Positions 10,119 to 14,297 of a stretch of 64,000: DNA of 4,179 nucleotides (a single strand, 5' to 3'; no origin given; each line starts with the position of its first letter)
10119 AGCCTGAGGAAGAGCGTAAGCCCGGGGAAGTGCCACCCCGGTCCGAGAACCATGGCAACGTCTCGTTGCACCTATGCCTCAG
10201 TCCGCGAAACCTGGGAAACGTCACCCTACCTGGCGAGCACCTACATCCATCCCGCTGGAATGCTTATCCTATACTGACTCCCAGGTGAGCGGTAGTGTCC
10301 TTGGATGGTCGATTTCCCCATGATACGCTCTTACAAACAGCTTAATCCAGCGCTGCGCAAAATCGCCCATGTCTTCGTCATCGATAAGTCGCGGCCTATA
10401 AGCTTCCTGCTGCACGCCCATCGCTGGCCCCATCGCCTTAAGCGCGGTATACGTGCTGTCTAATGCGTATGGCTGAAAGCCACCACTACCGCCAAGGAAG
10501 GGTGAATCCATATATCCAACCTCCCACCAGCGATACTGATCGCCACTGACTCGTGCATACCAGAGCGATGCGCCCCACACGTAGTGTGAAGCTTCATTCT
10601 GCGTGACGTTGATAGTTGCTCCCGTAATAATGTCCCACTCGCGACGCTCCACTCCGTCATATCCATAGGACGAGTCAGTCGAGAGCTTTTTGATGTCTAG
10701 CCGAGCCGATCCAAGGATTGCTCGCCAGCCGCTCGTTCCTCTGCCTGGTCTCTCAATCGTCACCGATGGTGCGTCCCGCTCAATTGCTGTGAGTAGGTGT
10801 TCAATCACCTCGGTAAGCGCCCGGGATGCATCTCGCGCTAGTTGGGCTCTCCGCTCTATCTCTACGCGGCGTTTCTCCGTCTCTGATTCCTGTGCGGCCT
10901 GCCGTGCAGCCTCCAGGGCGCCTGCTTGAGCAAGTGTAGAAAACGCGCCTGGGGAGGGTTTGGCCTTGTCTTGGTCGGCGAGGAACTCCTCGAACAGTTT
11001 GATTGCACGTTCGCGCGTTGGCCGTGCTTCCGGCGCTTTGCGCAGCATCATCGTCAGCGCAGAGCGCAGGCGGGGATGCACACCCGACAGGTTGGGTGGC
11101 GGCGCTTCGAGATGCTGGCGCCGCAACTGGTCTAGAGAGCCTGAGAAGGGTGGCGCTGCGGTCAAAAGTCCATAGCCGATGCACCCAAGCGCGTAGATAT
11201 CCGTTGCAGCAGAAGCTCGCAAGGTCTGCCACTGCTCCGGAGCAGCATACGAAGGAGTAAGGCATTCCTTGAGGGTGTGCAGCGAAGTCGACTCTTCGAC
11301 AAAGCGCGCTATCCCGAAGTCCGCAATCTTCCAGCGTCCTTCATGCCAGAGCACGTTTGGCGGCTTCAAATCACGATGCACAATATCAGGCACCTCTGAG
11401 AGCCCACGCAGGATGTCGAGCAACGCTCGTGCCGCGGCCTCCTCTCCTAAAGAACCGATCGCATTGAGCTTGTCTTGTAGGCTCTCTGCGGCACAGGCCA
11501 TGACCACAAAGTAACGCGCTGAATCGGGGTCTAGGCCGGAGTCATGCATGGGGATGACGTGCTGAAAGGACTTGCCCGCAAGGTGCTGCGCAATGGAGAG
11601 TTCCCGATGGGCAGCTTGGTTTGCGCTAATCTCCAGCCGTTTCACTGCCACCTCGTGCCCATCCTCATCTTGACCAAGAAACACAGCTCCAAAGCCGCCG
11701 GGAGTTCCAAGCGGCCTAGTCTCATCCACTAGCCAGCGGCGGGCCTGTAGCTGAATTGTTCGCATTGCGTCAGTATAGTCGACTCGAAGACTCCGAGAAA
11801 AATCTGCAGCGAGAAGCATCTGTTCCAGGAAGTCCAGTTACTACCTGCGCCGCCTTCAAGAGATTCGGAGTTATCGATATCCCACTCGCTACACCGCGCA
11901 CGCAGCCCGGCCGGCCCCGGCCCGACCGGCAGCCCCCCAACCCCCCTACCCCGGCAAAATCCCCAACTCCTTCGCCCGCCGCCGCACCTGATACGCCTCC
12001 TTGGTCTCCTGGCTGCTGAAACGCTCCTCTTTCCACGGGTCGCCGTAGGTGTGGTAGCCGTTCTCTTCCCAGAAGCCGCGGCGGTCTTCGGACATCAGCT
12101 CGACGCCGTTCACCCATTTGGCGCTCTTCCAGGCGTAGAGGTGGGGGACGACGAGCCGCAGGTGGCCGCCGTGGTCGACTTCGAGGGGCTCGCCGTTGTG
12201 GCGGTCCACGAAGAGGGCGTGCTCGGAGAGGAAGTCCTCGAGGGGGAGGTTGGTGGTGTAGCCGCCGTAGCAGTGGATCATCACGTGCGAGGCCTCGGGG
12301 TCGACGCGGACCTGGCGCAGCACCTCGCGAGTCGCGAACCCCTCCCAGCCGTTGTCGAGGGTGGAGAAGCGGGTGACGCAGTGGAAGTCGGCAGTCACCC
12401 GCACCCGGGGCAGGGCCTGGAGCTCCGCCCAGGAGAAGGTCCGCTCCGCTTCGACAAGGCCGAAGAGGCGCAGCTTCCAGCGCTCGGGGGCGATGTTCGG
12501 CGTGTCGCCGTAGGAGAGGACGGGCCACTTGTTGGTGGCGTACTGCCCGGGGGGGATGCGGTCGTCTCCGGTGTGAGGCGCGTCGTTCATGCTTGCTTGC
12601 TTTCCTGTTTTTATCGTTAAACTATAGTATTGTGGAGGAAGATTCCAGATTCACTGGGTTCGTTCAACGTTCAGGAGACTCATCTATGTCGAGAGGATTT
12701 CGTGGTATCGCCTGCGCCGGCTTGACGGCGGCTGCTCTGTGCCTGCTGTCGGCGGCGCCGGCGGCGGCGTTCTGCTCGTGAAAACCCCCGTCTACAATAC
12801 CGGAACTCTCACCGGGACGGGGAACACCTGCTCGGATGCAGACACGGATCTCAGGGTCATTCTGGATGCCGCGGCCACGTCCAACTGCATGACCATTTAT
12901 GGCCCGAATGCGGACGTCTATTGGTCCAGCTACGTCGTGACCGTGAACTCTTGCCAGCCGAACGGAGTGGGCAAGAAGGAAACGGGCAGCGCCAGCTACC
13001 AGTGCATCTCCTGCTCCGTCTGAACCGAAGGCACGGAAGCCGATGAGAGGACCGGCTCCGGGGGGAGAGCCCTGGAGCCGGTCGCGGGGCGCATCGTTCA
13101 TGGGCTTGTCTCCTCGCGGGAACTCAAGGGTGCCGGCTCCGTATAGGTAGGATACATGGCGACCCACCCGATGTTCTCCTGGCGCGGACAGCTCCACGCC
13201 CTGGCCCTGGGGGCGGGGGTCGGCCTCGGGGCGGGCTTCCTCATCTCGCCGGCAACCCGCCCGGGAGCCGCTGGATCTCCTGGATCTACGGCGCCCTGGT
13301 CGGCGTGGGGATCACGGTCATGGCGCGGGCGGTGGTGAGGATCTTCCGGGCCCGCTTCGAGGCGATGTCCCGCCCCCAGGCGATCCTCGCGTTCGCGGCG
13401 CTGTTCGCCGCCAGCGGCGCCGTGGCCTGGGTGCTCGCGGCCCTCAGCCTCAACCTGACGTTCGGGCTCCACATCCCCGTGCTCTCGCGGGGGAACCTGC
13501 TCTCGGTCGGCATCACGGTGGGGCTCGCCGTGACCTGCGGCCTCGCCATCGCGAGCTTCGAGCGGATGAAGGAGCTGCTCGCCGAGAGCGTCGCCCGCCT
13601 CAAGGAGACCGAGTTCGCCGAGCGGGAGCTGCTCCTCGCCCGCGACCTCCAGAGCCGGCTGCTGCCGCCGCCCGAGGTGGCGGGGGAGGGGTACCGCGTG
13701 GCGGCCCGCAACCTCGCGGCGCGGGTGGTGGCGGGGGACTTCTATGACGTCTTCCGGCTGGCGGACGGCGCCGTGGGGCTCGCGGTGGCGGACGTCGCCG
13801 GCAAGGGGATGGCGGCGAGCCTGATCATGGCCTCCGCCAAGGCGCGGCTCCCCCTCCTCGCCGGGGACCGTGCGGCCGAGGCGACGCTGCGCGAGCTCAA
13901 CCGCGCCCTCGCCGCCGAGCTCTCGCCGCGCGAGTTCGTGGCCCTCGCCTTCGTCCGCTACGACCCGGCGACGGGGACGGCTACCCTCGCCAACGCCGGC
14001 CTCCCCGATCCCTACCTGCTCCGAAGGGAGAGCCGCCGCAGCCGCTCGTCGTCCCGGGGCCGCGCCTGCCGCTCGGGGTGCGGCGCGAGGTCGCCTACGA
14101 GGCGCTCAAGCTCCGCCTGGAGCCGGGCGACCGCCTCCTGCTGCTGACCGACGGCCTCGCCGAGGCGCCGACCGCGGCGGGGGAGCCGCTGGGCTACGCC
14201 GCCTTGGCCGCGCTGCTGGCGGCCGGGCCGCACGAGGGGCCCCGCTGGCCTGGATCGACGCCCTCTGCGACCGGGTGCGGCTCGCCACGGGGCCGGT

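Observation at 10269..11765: Low-GC Ser/Thr kinase with an orphan C-terminal domain in a repeat-rich, antitoxin-dotted accessory patch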

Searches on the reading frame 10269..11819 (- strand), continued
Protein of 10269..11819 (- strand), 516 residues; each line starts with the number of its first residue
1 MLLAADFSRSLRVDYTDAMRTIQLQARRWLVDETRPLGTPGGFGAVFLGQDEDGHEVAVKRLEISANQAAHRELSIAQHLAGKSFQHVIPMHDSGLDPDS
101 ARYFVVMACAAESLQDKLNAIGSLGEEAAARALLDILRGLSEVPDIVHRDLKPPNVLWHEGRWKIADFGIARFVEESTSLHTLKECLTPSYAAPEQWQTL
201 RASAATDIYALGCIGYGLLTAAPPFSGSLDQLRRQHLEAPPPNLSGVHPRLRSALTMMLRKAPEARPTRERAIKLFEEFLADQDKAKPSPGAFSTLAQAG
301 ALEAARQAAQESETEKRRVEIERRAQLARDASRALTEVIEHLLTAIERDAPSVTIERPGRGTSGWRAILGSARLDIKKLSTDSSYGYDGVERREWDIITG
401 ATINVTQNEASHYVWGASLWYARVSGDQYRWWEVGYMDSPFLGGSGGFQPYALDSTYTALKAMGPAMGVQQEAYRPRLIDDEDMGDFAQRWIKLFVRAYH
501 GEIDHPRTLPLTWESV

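Call 88: find_encoding_contigs(protein=P0117, flank=8000, max_places=1)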
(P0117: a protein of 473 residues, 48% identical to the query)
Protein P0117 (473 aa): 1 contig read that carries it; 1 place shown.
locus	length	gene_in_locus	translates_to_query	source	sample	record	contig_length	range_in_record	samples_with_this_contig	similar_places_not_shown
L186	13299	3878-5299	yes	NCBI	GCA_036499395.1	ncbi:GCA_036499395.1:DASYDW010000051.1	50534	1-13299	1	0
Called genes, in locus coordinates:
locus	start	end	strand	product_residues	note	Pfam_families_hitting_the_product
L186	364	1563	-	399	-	PF10137:CAP12-PCTIR_TIR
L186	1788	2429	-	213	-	PF13676:TIR_2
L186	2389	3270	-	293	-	-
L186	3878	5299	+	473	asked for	PF00069:Pkinase, PF07714:PK_Tyr_Ser-Thr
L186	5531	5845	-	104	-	-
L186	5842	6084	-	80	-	PF09720:Unstab_antitox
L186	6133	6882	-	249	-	PF01170:UPF0020 (faint), PF01555:N6_N4_Mtase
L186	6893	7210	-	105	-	-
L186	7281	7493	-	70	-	-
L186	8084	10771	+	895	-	PF08751:TrwC, PF13086:AAA_11 (faint), PF13245:AAA_19, PF13401:AAA_22 (weak), PF13604:AAA_30, PF01443:Viral_helicase1 (faint), PF22232:TraI_hel_assoc_N (weak)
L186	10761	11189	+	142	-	-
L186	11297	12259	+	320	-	PF08808:RES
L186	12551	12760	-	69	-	-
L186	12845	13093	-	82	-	-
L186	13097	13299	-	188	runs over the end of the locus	-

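Call 97: search_solved_structures(query=window:10272-11765:-, max_evalue=1e-15)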
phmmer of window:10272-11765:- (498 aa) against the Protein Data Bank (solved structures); distinct sequences matched with E-value up to 1e-15: 35.
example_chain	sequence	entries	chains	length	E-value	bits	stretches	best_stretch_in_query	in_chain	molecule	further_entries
9ru3_A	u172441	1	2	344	2.9e-21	79.1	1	22-256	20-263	Serine/threonine-protein kinase StkP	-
3f61_A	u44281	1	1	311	4.3e-21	78.6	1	23-251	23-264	Serine/threonine-protein kinase pknB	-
9ruk_A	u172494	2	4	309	5.1e-21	78.3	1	22-251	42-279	Serine/threonine-protein kinase StkP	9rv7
9ruj_A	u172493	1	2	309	6e-21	78.1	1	22-251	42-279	Serine/threonine-protein kinase StkP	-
3f69_A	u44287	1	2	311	1.7e-20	76.6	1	23-251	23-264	Serine/threonine-protein kinase pknB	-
3ori_A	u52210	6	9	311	4.1e-20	75.3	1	23-251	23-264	Serine/threonine protein kinase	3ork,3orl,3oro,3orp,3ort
9ymt_A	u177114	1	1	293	5.1e-20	75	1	22-258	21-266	Serine/Threonine Kinase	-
4eqm_A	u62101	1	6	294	5.2e-20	75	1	22-258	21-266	Protein kinase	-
6i2p_A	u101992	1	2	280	8.3e-20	74.3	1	23-250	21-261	Serine/threonine-protein kinase PknB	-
4ow8_A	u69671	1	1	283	1.7e-19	73.3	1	21-248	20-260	Serine/threonine-protein kinase PknA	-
9tmq_A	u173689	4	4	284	1.7e-19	73.3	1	21-248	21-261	Serine/threonine-protein kinase PknA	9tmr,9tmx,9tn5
6b2p_A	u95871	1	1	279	2e-19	73.1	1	23-250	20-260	Serine/threonine-protein kinase PknB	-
1mru_A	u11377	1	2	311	2.1e-19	73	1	23-251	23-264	Probable serine/threonine-protein kinase pknB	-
5u94_A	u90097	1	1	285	2.1e-19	73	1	23-250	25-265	Serine/threonine-protein kinase PknB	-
6b2q_A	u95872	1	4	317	2.3e-19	72.9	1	21-248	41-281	Serine/threonine-protein kinase PknA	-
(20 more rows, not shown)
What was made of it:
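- Closest known: PknB/StkP/PknA-type bacterial Hanks kinases. Same: These are the closest solved kinase domains, E about 1e-21 (call 97).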

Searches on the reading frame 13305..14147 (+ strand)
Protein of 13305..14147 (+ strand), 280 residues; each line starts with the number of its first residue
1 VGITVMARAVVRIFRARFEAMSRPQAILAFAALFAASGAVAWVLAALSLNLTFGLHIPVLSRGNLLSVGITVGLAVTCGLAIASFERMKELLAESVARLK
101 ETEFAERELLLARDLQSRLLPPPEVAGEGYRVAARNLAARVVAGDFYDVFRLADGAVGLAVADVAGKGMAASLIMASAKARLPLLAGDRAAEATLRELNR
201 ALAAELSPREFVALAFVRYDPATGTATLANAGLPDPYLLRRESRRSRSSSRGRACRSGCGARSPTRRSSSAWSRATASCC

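Call 30: search_protein_families(library=pfam, proteins=[window:13305-14147:+], max_evalue=0.01)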
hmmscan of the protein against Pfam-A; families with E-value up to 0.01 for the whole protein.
window:13305-14147:+ (280 aa): 1 family
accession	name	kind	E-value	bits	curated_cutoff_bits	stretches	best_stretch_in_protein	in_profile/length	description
PF07228.17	SpoIIE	-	4.7e-18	66.3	25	1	154-247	2-97/192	Stage II sporulation protein E (SpoIIE)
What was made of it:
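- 13251..14394 (+): SpoIIE/PP2C-family phosphatase gene. It is part of the conserved backbone and is not the kinase's cognate phosphatase. In this window it is split across three reading frames. Pfam SpoIIE (call 30).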
